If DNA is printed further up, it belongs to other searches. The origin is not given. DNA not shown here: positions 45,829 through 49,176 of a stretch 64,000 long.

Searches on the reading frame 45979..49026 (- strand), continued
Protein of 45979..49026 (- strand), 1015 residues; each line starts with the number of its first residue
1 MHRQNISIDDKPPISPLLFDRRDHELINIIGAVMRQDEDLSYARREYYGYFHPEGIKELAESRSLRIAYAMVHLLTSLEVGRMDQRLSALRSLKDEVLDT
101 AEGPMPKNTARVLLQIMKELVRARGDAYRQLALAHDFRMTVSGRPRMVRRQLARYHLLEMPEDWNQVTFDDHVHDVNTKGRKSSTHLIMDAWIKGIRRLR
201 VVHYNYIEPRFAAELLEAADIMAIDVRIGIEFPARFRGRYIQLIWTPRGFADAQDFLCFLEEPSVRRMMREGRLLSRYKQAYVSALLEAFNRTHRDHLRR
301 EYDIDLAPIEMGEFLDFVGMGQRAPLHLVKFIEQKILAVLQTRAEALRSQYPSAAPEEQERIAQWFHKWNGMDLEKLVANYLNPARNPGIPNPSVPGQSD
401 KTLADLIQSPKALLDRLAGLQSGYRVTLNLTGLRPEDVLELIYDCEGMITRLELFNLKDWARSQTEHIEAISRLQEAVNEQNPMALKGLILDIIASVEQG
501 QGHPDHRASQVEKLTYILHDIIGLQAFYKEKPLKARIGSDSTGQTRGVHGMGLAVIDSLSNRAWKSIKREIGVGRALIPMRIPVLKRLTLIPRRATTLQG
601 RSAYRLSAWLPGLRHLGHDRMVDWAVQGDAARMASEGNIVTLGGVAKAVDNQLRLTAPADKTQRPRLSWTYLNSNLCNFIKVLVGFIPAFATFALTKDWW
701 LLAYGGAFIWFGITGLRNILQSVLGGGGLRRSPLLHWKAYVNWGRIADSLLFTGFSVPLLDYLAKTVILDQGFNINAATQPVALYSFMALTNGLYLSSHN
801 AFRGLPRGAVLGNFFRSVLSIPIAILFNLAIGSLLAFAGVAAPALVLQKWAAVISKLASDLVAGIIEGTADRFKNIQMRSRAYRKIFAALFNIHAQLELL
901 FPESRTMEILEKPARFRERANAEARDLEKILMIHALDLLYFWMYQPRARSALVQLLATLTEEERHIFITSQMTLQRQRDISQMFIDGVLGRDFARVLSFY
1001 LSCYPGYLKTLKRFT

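Call 36: search_solved_structures(query=A1, max_evalue=10, show_alignments=3)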
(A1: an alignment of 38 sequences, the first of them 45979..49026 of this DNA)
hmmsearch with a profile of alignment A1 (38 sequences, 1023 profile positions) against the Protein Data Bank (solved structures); distinct sequences matched with E-value up to 10: 0.

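Call 39: search_protein_representatives(alignment_id=A1)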
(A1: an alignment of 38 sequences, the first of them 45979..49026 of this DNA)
Query: 38 sequences, 1023 profile positions. Proteins with E-value up to 0.001 (for the whole library): 645; up to 1e-10: 527; up to 1e-30: 293. The best 150 are listed.
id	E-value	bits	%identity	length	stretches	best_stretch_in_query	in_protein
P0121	0.0e+00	1465.0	-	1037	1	28-1021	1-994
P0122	0.0e+00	1454.2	-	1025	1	25-1019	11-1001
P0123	0.0e+00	1425.4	-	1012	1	24-1022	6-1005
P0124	0.0e+00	1317.5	-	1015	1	26-1022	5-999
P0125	0.0e+00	1282.2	-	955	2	383-1005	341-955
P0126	0.0e+00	1271.2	-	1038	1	24-1022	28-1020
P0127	0.0e+00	1248.7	-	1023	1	24-1019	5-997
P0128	0.0e+00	1217.7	-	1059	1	22-1022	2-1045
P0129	0.0e+00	1215.9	-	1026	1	22-1021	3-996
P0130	0.0e+00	1213.0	-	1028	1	25-1021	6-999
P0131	0.0e+00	1207.7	-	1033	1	27-1020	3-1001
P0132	0.0e+00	1201.9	-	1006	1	22-1022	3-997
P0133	0.0e+00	1196.8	-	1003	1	25-1022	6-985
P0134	0.0e+00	1193.3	-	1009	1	23-1022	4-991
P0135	0.0e+00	1193.1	-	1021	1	23-1022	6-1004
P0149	0.0e+00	1138.3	-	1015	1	21-1021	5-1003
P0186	7.7e-228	775.5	-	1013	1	25-1018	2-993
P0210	2.1e-178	611.9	-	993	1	26-1022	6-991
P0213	1.3e-166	572.8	-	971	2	432-1022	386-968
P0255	4.2e-88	312.9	-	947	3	61-578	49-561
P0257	5.0e-86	306.0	-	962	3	54-573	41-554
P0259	3.3e-84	300.0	-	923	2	61-577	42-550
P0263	6.8e-82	292.4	-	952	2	61-589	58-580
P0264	2.4e-81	290.6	-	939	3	61-577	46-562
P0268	3.8e-78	280.0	-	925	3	62-577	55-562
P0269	1.1e-77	278.4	-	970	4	60-491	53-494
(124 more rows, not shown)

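Call 40: search_protein_families(library=pfam, proteins=[P0255, P0257, P0259, P0263, P0264, P0268, P0269, P0210, P0213, P0186], max_evalue=1)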
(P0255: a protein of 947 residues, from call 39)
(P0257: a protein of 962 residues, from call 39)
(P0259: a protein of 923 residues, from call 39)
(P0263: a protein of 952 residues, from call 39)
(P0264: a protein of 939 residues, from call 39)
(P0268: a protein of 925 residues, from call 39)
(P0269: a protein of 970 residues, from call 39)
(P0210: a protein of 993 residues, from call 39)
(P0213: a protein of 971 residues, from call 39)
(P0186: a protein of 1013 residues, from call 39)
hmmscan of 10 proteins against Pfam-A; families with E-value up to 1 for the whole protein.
P0255 (947 aa): 1 family
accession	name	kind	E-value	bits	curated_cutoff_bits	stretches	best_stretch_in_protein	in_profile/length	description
PF09851.14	SHOCT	-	0.14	12.4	27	0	364-382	6-24/28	Short C-terminal domain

P0257 (962 aa): 0 families

P0259 (923 aa): 0 families

P0263 (952 aa): 1 family
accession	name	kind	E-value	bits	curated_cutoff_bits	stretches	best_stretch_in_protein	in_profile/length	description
PF23806.1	Phage_TTP_14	-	0.13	12.1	27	1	255-304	64-114/292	Phage tail tube protein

P0264 (939 aa): 0 families

P0268 (925 aa): 2 families
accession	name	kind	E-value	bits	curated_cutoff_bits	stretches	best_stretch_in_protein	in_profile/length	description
PF14017.11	DUF4233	-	0.022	15.5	27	1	618-657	61-101/107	Protein of unknown function (DUF4233)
PF03841.19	SelA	-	0.14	11.6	22.8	1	59-113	238-292/367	L-seryl-tRNA selenium transferase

P0269 (970 aa): 0 families

P0210 (993 aa): 1 family
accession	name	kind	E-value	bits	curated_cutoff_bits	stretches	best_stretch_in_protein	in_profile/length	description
PF18032.6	FRP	-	0.099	13.5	26.6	1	236-321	1-80/99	Photoprotection regulator fluorescence recovery protein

P0213 (971 aa): 0 families

P0186 (1013 aa): 0 families

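Call 55: find_encoding_contigs(protein=P0255, flank=8000, max_places=3)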
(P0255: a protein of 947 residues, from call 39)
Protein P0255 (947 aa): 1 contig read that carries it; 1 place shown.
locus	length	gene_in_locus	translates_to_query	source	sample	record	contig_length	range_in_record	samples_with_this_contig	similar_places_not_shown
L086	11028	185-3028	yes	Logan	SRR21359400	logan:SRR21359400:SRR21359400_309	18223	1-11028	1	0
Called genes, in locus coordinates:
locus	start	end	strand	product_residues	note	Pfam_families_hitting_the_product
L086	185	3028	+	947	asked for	-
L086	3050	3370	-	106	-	-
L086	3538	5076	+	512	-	PF13432:TPR_16 (weak), PF13414:TPR_11 (weak), PF13432:TPR_16, PF12895:ANAPC3 (weak), PF13432:TPR_16, PF14559:TPR_19 (weak), PF13432:TPR_16, PF14559:TPR_19, +22 more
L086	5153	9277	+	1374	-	PF13191:AAA_16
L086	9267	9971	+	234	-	PF08843:AbiEii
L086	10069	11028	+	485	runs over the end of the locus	PF20695:UbiD_N, PF01977:UbiD, PF20696:UbiD_C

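Call 56: find_encoding_contigs(protein=P0210, flank=8000, max_places=3)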
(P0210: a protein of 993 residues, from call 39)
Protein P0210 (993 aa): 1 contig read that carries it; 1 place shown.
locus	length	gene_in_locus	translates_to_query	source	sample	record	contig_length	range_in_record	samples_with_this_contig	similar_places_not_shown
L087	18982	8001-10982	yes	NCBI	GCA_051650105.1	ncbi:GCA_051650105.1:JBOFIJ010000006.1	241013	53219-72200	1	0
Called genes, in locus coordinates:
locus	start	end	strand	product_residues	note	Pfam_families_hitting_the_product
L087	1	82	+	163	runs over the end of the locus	PF01467:CTP_transf_like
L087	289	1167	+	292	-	PF01509:TruB_N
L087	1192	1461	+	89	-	PF00312:Ribosomal_S15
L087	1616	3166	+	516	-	PF12072:RNase_Y_N, PF00013:KH_1, PF08668:HDOD (faint), PF01966:HD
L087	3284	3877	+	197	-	PF13414:TPR_11 (faint), PF14559:TPR_19 (faint), PF13431:TPR_17 (faint), PF13424:TPR_12 (faint), PF00515:TPR_1 (weak), PF07719:TPR_2 (faint), PF13174:TPR_6 (faint), PF13181:TPR_8 (faint), +1 more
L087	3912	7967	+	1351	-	PF00072:Response_reg (weak)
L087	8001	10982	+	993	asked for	-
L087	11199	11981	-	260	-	PF01311:Bac_export_1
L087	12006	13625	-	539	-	PF13167:GTP-bdg_N, PF16360:GTP-bdg_M, PF01926:MMR_HSR1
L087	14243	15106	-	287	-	PF02754:CCG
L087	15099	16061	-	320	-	PF13085:Fer2_3, PF13183:Fer4_8 (weak)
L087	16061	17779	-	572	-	PF00890:FAD_binding_2, PF03486:HI0933_like, PF07992:Pyr_redox_2 (faint), PF02910:Succ_DH_flav_C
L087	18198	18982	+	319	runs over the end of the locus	PF01795:Methyltransf_5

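Call 62: search_protein_families(library=padloc, proteins=[window:45979-49026:-], max_evalue=0.1)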
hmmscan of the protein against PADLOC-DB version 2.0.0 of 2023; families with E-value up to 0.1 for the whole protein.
window:45979-49026:- (1015 aa): 0 families

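Call 73: find_encoding_contigs(protein=P0213, flank=8000, max_places=3)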
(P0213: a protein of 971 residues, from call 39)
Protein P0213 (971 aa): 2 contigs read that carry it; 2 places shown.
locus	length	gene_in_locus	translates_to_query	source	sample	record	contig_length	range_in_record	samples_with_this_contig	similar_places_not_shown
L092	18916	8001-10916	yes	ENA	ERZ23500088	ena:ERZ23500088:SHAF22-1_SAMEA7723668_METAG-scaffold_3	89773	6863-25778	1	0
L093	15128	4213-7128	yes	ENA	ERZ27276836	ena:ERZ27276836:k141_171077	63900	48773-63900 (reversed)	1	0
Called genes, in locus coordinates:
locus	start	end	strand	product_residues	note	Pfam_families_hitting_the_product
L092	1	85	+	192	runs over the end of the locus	-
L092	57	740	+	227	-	-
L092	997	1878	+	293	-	-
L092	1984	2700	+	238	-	PF24481:CT398_CC, PF02591:Zn_ribbon_9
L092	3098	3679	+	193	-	PF23233:HAT_Syf1_CNRKL1_N (faint), PF23914:TPR_CcmH_CycH, PF14559:TPR_19 (faint), PF00515:TPR_1 (weak), PF07719:TPR_2 (weak), PF13432:TPR_16 (weak), PF13414:TPR_11 (weak), PF13432:TPR_16 (weak), +6 more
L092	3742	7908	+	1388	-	PF07695:7TMR-DISM_7TM (weak), PF00072:Response_reg (weak)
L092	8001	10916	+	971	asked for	-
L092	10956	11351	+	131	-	-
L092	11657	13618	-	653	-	PF02518:HATPase_c (weak), PF13589:HATPase_c_3, PF01119:DNA_mis_repair, PF08676:MutL_C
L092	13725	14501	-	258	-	PF01520:Amidase_3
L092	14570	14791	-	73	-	PF16256:DUF4911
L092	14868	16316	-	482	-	-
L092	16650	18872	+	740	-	-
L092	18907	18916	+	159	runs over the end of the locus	-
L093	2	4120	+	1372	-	?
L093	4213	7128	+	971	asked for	-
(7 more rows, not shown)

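Call 80: search_protein_families(library=pfam, alignment_id=A2, max_evalue=10)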
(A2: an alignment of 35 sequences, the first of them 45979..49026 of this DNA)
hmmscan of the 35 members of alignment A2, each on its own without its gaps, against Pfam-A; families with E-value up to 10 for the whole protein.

A. member 1, window:45979-49026:- (1015 aa): 0 families

B. families by the number of members that match (of 35 scanned): 26 families (the first 25 are shown)
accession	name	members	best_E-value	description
PF14325.12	DUF4383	2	0.004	Domain of unknown function (DUF4383)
PF24610.1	DUF7623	1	0.0019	Domain of unknown function (DUF7623)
PF22137.1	T6SS_Tle1-like_C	1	0.012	T6SS, Phospholipase effector Tle1-like, C-terminal domain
PF04325.18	DUF465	1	0.02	Protein of unknown function (DUF465)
PF14017.11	DUF4233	1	0.022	Protein of unknown function (DUF4233)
PF02811.25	PHP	1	0.05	PHP domain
PF20320.3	DUF6615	1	0.062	Family of unknown function (DUF6615)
PF12442.13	DUF3681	1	0.086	Protein of unknown function (DUF3681)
PF20180.4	UQCC2_CBP6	1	0.098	Complex III assembly factor UQCC2/CBP6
PF18032.6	FRP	1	0.099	Photoprotection regulator fluorescence recovery protein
PF16310.10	DUF4952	1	0.11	Domian of unknown function (DUF4952)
PF17211.8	VHL_C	1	0.12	VHL box domain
PF23806.1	Phage_TTP_14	1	0.13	Phage tail tube protein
PF25242.1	Ubiquitin_UBP8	1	0.14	UBP8-like, ubiquitin-like domain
PF09851.14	SHOCT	1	0.14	Short C-terminal domain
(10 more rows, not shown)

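Call 89: search_protein_families(library=phrogs, proteins=[window:45979-49026:-], max_evalue=0.01)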
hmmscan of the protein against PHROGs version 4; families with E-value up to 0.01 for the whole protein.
window:45979-49026:- (1015 aa): 0 families
